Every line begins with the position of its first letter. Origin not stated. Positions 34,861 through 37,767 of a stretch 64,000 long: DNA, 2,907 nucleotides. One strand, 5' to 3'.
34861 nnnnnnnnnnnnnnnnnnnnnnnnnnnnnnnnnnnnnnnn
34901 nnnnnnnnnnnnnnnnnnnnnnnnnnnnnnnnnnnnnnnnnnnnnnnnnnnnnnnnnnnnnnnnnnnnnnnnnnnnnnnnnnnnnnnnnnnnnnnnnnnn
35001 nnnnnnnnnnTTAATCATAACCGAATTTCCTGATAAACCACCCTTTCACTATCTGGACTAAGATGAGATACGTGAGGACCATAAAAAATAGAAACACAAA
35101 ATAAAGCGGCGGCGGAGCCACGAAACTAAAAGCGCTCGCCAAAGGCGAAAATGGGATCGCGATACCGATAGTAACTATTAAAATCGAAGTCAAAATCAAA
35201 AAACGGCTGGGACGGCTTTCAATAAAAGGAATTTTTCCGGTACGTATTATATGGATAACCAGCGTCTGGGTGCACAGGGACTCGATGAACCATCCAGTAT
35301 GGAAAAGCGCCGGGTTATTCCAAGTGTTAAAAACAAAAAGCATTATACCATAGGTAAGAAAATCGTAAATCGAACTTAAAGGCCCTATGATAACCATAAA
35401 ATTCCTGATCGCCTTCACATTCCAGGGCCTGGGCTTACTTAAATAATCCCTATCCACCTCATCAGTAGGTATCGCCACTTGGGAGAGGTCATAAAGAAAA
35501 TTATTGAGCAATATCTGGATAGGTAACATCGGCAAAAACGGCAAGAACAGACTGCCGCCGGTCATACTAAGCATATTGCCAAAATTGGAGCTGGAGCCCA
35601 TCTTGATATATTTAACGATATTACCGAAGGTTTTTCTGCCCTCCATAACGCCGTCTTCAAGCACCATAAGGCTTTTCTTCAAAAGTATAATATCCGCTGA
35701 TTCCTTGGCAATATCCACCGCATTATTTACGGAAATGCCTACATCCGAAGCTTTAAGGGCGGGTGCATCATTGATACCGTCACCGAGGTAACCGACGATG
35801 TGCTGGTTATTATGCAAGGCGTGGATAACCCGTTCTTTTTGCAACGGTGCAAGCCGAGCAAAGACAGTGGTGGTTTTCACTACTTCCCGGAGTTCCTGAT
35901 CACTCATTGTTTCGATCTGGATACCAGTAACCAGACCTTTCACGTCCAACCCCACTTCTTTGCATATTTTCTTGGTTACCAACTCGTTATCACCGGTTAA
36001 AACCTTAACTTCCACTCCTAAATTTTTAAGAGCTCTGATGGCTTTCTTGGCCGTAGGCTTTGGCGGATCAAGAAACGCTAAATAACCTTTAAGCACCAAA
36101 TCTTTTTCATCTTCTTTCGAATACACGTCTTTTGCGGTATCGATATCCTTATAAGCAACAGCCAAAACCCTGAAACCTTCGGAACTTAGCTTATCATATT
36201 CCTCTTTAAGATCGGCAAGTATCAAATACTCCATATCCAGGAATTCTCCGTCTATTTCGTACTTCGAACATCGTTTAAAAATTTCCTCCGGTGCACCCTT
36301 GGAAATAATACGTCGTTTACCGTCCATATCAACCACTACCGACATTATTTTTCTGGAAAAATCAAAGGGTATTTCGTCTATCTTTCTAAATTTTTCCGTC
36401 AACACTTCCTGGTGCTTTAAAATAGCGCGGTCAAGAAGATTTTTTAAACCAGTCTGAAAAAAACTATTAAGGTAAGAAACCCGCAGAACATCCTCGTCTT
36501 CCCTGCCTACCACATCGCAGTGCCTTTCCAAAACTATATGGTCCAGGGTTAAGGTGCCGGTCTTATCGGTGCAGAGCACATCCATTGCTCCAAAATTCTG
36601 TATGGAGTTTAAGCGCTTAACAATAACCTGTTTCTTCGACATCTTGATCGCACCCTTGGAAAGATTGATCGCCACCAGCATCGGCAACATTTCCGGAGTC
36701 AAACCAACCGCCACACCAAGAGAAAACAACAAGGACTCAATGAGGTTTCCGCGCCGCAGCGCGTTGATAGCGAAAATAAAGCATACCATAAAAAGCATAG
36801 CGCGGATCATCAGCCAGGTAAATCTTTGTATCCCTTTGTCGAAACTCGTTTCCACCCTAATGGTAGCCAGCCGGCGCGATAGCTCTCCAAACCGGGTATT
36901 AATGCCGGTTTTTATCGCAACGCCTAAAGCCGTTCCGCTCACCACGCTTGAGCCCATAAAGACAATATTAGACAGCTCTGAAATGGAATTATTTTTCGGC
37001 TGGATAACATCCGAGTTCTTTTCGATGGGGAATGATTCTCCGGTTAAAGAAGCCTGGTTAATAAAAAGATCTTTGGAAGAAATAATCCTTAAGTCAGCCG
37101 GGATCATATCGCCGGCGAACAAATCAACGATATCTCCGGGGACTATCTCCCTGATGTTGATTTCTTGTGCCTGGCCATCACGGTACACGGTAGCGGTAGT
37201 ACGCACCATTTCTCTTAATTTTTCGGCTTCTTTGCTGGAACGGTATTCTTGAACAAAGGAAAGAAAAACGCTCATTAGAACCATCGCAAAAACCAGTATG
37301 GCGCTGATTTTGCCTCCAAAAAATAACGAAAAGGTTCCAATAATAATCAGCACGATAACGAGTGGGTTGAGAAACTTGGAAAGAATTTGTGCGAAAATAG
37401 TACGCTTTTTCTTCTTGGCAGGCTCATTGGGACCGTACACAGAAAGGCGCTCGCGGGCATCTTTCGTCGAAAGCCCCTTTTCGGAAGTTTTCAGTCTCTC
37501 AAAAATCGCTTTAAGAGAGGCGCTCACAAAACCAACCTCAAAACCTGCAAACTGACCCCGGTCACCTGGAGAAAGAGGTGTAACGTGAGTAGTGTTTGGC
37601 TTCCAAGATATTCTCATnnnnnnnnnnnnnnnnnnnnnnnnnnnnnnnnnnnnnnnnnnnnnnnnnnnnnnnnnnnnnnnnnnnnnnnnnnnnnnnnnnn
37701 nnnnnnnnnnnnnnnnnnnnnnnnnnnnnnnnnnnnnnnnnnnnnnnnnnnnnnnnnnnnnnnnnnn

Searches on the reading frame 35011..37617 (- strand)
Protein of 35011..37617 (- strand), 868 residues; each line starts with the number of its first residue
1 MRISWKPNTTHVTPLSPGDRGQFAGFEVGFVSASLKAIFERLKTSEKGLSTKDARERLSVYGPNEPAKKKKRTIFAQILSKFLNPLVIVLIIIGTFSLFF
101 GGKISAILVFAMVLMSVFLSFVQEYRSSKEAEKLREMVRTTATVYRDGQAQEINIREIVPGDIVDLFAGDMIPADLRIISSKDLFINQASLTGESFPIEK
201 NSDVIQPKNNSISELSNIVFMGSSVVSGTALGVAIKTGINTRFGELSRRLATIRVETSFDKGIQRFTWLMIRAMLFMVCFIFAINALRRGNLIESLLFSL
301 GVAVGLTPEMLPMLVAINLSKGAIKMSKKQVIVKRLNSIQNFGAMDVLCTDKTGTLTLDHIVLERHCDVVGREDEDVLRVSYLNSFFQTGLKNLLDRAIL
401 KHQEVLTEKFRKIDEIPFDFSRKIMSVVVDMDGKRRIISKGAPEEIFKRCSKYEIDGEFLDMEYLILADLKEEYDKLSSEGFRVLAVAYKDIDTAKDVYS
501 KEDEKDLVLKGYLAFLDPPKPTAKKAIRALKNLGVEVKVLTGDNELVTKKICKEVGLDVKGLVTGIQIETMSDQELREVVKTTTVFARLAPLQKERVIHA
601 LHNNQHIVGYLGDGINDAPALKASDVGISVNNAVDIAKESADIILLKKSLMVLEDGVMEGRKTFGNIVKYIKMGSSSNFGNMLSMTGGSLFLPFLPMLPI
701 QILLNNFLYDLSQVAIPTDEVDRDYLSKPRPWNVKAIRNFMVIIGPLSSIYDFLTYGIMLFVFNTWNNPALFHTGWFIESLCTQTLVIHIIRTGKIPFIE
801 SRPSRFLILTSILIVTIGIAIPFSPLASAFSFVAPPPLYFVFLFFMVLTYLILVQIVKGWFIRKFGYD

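Call 35: find_encoding_contigs(protein=window:35011-37617:-, flank=10000, max_places=6)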
Protein window:35011-37617:- (868 aa): 2 contigs read that carry it; 2 places shown.
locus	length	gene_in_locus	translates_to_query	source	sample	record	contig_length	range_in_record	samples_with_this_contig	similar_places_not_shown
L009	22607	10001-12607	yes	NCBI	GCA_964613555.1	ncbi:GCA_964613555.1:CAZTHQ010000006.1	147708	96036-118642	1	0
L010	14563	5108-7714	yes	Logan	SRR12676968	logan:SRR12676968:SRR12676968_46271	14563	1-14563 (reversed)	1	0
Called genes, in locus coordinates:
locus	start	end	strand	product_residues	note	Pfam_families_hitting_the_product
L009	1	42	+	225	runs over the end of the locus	PF00535:Glycos_transf_2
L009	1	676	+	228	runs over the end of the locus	PF01135:PCMT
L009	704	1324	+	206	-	PF09335:VTT_dom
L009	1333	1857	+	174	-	PF02572:CobA_CobO_BtuR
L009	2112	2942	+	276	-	PF00175:NAD_binding_1 (weak), PF10418:DHODB_Fe-S_bind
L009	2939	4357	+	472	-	PF14691:Fer4_20, PF01494:FAD_binding_3 (faint), PF07992:Pyr_redox_2, PF13450:NAD_binding_8 (weak), PF13738:Pyr_redox_3 (faint), PF00070:Pyr_redox (weak)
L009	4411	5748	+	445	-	PF02812:ELFV_dehydrog_N, PF00208:ELFV_dehydrog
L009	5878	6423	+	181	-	-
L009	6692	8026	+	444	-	PF16952:Gln-synt_N_2 (weak), PF03951:Gln-synt_N, PF00120:Gln-synt_C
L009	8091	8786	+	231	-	PF01590:GAF, PF13185:GAF_2, PF13492:GAF_3, PF03861:ANTAR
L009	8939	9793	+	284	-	PF05157:MshEN, PF07238:PilZ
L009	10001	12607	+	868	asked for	PF00690:Cation_ATPase_N, PF00122:E1-E2_ATPase, PF00702:Hydrolase, PF13246:Cation_ATPase, PF00689:Cation_ATPase_C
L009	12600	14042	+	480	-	PF00662:Proton_antipo_N (weak), PF00361:Proton_antipo_M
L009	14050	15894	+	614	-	PF00361:Proton_antipo_M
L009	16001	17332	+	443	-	PF00361:Proton_antipo_M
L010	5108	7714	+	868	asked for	PF00690:Cation_ATPase_N, PF00122:E1-E2_ATPase, PF00702:Hydrolase, PF13246:Cation_ATPase, PF00689:Cation_ATPase_C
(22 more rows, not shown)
